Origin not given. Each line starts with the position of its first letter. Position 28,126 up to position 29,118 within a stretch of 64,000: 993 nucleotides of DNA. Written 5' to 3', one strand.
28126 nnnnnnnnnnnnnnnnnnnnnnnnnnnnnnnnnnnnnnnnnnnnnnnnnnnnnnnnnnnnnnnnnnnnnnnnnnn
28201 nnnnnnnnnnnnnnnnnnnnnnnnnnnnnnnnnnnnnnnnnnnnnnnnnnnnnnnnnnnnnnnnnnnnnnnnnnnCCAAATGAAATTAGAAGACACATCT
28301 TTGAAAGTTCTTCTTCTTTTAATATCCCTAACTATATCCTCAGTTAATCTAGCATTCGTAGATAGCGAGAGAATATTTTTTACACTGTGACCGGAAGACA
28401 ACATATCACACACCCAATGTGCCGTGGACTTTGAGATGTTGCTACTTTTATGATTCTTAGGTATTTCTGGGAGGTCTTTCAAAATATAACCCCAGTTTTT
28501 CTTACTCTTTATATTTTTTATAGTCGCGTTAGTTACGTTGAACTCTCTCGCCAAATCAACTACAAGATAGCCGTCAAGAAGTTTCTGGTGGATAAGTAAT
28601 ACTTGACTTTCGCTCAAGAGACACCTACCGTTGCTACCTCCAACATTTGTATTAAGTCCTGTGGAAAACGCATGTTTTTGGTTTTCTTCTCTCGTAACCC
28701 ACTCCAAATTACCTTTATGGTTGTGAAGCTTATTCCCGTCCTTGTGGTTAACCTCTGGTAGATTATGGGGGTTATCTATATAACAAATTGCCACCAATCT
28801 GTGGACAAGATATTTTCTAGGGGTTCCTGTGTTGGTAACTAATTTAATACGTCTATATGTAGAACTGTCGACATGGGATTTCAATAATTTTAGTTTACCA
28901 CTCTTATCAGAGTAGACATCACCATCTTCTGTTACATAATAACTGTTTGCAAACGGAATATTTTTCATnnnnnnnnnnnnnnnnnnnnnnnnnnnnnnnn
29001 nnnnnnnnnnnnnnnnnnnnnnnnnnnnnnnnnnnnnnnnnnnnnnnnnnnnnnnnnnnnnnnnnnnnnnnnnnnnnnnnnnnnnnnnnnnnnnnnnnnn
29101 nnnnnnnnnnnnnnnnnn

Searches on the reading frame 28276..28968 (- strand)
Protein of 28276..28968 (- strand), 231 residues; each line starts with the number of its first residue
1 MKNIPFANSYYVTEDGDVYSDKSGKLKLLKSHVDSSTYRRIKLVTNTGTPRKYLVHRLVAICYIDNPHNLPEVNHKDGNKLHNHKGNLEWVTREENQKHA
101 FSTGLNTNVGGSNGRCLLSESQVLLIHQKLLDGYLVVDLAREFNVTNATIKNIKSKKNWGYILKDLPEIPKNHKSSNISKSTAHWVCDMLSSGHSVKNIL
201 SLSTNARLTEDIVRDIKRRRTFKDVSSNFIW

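Call 97: search_protein_families(library=phrogs, proteins=[window:28276-28968:-], max_evalue=0.001)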
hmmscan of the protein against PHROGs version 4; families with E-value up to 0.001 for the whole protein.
window:28276-28968:- (231 aa): 8 families
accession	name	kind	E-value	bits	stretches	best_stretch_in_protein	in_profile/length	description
phrog_59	-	DNA, RNA and nucleotide metabolism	9.1e-46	158.1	1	1-231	140-328/423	HNH endonuclease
phrog_959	-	DNA, RNA and nucleotide metabolism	7e-26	91.6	1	2-105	9-111/138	HNH endonuclease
phrog_37683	-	unknown function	5.1e-15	56.3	1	8-160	119-269/279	-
phrog_1492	-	DNA, RNA and nucleotide metabolism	1.1e-13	52.2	1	9-108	56-167/414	HNH endonuclease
phrog_99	-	DNA, RNA and nucleotide metabolism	9.1e-11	43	1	23-100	124-205/383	HNH endonuclease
phrog_17657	-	DNA, RNA and nucleotide metabolism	0.00014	22.7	1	10-91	79-165/168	HNH endonuclease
phrog_30377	-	DNA, RNA and nucleotide metabolism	0.00044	21.4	1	51-109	8-64/82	HNH endonuclease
phrog_7545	-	DNA, RNA and nucleotide metabolism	0.0005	21.3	1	47-99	78-133/160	HNH endonuclease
